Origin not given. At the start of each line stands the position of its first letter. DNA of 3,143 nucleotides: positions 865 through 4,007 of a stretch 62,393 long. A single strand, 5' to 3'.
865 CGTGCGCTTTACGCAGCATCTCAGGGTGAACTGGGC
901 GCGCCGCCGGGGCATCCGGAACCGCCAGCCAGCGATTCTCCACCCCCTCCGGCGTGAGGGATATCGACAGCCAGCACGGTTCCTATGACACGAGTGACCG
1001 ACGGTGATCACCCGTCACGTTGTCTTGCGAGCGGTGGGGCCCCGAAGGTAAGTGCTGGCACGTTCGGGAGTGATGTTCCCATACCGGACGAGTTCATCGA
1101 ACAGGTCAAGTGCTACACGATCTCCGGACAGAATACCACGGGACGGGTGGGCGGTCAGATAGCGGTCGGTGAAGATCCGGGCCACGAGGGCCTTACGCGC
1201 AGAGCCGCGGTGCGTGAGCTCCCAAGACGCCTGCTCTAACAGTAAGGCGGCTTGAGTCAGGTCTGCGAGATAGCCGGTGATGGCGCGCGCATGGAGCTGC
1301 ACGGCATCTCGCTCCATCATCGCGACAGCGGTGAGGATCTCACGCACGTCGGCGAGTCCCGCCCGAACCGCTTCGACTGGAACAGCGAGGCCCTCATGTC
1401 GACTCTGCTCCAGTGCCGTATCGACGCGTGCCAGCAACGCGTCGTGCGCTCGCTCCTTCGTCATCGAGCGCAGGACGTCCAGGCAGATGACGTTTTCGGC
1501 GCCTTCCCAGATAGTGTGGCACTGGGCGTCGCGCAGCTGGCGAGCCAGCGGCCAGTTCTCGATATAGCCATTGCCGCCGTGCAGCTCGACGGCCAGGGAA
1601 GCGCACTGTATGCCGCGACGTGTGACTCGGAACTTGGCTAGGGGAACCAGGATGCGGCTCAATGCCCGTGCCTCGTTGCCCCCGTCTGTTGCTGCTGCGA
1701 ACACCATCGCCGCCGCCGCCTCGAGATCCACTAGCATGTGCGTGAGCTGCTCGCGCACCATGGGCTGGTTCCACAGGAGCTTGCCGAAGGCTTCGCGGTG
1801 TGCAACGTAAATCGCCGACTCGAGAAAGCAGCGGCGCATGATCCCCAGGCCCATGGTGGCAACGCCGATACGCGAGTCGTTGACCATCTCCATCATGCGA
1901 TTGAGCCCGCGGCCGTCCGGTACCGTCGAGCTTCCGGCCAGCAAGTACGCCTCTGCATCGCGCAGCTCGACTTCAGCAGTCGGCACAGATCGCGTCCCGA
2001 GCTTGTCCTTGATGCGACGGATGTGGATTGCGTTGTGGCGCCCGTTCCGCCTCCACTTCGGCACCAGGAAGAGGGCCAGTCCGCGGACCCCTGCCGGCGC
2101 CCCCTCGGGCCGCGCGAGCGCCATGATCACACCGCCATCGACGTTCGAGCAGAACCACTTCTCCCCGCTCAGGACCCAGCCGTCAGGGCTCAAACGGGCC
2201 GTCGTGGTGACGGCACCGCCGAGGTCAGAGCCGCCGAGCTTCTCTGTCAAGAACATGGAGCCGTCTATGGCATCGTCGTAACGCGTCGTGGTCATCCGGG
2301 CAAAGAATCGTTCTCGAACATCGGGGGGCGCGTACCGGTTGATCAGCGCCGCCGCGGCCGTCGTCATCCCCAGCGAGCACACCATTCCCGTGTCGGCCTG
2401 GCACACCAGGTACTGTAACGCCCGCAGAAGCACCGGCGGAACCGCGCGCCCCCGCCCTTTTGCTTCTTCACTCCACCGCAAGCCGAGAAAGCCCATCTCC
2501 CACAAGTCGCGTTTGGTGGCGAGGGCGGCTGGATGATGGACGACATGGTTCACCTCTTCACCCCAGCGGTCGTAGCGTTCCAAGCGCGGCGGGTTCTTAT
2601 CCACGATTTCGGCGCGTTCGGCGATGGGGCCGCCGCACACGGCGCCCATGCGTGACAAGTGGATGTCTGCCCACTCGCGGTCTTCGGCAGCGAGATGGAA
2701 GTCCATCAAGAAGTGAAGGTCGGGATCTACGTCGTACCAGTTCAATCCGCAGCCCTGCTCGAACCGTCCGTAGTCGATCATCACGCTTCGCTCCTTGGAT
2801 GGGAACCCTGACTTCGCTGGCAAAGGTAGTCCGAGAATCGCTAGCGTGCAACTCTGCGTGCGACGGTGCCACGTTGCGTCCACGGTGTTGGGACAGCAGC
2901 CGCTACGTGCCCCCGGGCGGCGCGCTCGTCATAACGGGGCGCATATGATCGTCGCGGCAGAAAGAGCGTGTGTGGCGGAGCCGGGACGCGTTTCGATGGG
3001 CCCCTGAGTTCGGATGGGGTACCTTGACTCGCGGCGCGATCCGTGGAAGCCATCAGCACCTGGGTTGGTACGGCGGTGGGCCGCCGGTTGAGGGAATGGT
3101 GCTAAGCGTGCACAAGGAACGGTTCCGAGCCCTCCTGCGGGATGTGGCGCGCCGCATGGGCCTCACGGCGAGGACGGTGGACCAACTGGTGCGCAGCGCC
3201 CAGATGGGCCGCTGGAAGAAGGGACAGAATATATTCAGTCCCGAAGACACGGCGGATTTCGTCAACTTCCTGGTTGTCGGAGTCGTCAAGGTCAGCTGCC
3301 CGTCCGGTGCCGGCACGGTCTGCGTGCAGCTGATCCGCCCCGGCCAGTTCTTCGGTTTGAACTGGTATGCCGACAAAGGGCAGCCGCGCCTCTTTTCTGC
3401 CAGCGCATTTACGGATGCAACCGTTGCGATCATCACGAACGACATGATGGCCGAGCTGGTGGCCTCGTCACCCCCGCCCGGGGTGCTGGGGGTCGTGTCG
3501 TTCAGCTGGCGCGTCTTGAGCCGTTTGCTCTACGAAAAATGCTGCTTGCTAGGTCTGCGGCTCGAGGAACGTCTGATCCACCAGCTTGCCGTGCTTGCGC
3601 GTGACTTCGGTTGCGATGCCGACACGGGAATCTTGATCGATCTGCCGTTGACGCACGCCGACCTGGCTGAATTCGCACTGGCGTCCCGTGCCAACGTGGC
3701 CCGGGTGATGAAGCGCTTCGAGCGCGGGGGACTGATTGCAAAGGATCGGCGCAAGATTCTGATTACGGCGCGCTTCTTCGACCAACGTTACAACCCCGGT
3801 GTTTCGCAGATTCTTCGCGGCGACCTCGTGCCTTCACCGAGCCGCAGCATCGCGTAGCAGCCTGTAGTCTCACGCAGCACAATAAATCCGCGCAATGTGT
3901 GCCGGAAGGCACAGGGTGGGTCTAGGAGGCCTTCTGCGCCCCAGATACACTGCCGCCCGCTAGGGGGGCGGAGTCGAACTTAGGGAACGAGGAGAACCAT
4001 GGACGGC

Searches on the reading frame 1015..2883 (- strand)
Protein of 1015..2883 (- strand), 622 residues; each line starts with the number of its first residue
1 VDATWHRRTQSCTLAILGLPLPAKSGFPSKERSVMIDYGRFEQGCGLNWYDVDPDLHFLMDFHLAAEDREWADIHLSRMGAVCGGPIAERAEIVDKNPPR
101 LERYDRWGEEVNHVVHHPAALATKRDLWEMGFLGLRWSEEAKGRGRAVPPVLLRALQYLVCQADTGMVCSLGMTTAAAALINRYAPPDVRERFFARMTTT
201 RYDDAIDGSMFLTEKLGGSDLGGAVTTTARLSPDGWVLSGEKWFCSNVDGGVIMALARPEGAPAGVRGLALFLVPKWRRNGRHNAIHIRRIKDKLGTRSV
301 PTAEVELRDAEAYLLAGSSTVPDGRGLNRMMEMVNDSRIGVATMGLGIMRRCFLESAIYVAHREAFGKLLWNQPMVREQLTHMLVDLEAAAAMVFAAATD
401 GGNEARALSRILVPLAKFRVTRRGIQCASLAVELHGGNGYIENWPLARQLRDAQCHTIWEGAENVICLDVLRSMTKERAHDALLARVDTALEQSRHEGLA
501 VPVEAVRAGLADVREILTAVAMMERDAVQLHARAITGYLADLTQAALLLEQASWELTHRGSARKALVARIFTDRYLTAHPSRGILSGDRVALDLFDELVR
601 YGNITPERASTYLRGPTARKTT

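Call 67: search_protein_families(library=pfam, proteins=[window:1015-2883:-], max_evalue=0.00001)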
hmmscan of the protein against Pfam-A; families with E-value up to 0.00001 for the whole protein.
window:1015-2883:- (622 aa): 5 families
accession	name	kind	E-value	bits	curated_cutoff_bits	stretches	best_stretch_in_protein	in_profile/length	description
PF00441.29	Acyl-CoA_dh_1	-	7.2e-37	127.3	22.4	1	324-474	1-149/150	Acyl-CoA dehydrogenase, C-terminal domain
PF18158.6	AidB_N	-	7.4e-18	65.5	22.9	1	45-203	7-155/156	Adaptive response protein AidB N-terminal domain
PF02770.24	Acyl-CoA_dh_M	-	6.8e-16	58.7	33.3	1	210-309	2-96/97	Acyl-CoA dehydrogenase, middle domain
PF08028.16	Acyl-CoA_dh_2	-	5.4e-13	49.8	22.7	1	340-460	2-130/134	Acyl-CoA dehydrogenase, C-terminal domain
PF22217.1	ACDH-11_C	-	9.5e-08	32.9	27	1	482-577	5-98/122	Acyl-CoA dehydrogenase 11 C-terminal domain-like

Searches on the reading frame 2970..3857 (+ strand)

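Call 67: search_protein_families(library=pfam, proteins=[window:2970-3857:+], max_evalue=0.00001)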
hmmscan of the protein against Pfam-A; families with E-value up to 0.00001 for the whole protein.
window:2970-3857:+ (295 aa): 2 families
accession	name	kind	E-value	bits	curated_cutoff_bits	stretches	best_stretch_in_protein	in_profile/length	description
PF13545.12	HTH_Crp_2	-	2.2e-12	47.2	27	1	200-266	1-62/70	Crp-like helix-turn-helix domain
PF00027.35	cNMP_binding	-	1.1e-10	41.7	27.5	1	82-166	4-88/89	Cyclic nucleotide-binding domain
